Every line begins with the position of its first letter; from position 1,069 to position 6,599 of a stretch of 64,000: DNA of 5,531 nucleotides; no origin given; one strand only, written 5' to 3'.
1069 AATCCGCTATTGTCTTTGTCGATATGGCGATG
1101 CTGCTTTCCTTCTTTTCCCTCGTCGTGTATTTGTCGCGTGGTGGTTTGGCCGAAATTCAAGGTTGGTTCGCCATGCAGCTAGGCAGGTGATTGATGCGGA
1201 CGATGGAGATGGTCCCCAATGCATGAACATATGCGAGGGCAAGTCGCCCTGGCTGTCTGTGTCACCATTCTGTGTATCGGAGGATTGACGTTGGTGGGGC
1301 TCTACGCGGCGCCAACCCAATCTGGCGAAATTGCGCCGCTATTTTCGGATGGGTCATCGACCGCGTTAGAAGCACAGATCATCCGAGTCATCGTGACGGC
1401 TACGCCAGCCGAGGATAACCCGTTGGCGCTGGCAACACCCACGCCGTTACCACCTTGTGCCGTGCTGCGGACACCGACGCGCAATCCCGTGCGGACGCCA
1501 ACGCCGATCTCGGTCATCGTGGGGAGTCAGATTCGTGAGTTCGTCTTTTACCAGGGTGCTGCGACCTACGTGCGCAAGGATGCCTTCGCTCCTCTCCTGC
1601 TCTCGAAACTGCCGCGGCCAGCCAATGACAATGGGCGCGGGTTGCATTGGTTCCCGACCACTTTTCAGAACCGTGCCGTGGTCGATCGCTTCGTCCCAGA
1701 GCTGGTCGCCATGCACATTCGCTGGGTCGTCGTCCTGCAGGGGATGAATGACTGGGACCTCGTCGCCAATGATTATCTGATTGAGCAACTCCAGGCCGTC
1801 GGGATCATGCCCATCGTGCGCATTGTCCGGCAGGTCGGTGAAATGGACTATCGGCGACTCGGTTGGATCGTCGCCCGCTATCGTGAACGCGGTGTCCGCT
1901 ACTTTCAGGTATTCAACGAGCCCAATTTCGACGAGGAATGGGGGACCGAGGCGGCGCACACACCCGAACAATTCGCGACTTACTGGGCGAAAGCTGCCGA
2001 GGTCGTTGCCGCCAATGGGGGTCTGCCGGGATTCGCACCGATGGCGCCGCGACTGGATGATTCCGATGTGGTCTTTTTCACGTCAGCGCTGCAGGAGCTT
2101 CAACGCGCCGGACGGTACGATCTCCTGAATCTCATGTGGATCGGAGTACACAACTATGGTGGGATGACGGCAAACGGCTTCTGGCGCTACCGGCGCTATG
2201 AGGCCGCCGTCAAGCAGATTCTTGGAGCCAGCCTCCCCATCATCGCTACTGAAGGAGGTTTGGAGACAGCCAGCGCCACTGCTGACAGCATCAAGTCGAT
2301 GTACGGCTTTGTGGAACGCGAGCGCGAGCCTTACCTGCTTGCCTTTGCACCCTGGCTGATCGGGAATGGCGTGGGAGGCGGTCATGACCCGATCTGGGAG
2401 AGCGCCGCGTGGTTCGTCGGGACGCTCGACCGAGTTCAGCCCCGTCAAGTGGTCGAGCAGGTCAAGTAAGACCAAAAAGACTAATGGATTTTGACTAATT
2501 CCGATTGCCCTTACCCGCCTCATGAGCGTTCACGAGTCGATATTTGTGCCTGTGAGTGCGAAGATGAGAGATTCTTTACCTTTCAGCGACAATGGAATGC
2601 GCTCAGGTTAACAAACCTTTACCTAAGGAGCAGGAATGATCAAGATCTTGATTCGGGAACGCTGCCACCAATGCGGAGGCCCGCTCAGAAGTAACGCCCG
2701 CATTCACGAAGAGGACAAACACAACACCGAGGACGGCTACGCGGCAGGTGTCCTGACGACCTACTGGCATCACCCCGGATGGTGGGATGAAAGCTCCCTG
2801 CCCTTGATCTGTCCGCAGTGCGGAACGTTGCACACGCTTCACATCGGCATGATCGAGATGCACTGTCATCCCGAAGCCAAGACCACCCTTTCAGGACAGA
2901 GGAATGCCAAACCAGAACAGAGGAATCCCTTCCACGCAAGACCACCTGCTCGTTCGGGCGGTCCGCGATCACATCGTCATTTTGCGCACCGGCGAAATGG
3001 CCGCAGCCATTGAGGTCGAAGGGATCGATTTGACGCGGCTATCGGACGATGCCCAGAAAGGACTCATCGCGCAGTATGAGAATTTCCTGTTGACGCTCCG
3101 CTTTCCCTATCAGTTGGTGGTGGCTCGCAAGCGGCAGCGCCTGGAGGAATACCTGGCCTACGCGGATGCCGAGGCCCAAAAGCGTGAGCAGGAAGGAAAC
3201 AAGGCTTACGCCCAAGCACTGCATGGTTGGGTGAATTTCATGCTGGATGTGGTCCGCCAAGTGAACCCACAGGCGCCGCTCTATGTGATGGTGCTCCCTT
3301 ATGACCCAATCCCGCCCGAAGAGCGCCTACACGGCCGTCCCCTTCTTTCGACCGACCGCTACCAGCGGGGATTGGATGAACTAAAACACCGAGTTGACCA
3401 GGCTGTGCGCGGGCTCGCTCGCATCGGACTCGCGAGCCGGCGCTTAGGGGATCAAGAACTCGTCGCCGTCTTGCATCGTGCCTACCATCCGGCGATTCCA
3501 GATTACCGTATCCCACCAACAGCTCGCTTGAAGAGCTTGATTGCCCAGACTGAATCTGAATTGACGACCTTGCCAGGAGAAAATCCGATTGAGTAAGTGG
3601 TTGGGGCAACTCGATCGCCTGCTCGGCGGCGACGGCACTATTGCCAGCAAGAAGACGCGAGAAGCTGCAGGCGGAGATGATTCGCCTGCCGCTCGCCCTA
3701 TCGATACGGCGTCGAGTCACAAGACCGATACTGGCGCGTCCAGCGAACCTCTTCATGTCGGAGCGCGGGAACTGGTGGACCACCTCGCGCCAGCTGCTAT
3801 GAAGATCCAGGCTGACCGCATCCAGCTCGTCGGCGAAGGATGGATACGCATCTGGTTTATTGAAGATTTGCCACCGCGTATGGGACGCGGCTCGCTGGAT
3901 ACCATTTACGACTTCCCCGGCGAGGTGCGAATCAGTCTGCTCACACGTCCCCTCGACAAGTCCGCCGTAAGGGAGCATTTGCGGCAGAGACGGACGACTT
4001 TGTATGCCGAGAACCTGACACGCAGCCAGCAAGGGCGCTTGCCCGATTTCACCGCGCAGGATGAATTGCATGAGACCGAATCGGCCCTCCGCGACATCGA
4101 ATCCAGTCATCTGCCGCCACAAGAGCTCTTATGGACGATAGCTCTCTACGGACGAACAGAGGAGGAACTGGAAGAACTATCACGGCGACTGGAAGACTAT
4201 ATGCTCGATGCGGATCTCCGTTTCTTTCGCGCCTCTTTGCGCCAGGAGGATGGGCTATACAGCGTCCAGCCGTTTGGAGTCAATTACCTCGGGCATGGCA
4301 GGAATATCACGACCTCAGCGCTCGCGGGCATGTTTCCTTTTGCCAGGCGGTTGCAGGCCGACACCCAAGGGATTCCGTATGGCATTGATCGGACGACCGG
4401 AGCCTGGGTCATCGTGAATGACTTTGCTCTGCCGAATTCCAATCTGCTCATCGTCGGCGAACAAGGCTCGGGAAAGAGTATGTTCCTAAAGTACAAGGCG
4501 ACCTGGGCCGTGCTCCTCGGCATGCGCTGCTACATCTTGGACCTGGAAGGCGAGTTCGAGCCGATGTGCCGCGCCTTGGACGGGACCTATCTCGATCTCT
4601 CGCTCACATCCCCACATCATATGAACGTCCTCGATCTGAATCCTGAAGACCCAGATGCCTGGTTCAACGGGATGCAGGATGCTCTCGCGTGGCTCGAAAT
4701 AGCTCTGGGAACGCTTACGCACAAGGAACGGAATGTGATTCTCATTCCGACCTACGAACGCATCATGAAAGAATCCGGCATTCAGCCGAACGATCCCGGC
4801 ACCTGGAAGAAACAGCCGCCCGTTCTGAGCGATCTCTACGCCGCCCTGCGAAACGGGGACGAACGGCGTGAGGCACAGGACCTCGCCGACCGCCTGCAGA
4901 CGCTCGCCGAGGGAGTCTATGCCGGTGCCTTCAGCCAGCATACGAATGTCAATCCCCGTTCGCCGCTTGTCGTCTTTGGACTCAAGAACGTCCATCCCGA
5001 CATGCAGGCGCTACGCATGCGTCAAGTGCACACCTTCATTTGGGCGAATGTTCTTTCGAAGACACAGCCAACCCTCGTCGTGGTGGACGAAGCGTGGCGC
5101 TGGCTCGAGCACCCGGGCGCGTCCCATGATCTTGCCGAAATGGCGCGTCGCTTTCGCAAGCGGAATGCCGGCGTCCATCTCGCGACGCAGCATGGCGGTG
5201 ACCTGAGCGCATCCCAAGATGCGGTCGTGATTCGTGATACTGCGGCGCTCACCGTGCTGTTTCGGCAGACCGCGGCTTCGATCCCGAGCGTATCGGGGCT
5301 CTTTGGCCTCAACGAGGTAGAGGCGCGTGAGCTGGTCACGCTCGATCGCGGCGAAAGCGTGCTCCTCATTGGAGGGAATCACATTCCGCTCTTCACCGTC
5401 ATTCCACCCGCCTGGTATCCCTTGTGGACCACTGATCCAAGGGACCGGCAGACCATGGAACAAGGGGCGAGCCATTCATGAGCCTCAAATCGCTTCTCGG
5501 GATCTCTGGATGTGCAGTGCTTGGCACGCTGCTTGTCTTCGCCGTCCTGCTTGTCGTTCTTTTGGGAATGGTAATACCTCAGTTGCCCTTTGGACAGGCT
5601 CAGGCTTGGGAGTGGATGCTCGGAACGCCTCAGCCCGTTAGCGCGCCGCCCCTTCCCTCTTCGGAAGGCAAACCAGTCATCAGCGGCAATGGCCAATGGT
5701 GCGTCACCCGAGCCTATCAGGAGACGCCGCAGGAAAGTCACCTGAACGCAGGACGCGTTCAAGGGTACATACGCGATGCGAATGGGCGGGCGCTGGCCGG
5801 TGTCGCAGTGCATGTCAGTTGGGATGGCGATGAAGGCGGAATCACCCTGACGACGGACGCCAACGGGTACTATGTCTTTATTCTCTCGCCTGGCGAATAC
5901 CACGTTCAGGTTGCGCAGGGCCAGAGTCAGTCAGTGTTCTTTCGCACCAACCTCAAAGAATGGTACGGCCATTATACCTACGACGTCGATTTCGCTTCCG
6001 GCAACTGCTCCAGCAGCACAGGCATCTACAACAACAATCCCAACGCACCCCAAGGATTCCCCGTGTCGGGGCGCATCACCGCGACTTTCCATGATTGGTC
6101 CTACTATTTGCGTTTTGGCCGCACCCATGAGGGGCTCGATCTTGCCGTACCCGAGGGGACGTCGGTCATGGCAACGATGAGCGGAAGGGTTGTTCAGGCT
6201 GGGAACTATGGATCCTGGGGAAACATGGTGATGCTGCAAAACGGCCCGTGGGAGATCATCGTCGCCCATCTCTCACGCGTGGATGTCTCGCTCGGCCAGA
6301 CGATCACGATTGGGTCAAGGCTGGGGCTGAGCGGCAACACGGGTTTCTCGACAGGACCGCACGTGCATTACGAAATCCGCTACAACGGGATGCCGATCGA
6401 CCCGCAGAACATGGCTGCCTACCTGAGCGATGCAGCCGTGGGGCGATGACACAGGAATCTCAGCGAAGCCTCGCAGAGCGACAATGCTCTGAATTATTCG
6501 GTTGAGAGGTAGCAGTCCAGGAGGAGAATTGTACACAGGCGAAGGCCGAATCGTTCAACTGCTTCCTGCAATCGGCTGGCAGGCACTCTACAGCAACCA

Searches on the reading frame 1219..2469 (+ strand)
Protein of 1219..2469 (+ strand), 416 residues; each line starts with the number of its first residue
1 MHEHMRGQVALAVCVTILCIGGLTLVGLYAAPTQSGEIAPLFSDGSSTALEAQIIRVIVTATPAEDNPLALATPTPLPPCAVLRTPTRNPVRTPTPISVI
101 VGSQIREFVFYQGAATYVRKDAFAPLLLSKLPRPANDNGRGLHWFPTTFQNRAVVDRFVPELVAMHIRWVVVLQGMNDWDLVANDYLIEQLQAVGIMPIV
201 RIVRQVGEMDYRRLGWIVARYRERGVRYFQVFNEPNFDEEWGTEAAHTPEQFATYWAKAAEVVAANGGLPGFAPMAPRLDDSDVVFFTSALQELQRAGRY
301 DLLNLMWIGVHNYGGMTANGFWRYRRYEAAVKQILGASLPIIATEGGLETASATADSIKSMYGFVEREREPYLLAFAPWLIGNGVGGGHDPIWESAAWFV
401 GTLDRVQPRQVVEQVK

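Call 40: search_protein_families(library=pfam, proteins=[window:1219-2469:+], max_evalue=0.001)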
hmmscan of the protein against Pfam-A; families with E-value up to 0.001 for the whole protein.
window:1219-2469:+ (416 aa): 1 family
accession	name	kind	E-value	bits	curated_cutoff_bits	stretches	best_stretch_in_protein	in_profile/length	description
PF13472.12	Lipase_GDSL_2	-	0.00031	21.7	32.9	0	121-267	20-143/178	GDSL-like Lipase/Acylhydrolase family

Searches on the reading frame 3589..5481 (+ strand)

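Call 40: search_protein_families(library=pfam, proteins=[window:3589-5481:+], max_evalue=0.001)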
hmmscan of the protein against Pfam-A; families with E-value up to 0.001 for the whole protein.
window:3589-5481:+ (630 aa): 2 families
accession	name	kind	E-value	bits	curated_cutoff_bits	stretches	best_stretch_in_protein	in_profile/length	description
PF12846.13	AAA_10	-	1.3e-11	44.6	27.5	2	283-353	21-83/362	AAA-like domain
PF19044.6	P-loop_TraG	-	3.3e-09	36.3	25.8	1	280-348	26-94/413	TraG P-loop domain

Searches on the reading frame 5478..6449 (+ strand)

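Call 40: search_protein_families(library=pfam, proteins=[window:5478-6449:+], max_evalue=0.001)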
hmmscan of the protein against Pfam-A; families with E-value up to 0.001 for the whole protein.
window:5478-6449:+ (323 aa): 3 families
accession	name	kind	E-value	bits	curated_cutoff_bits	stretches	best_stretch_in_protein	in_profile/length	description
PF01551.29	Peptidase_M23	-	7.7e-29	100.2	28.7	1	216-309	2-96/96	Peptidase family M23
PF13620.12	CarboxypepD_reg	-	5.8e-11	43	32.3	1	94-150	2-59/82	Carboxypeptidase regulatory-like domain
PF17210.9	SdrD_B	-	4.3e-06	27.3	29.7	1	98-150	16-69/112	SdrD B-like domain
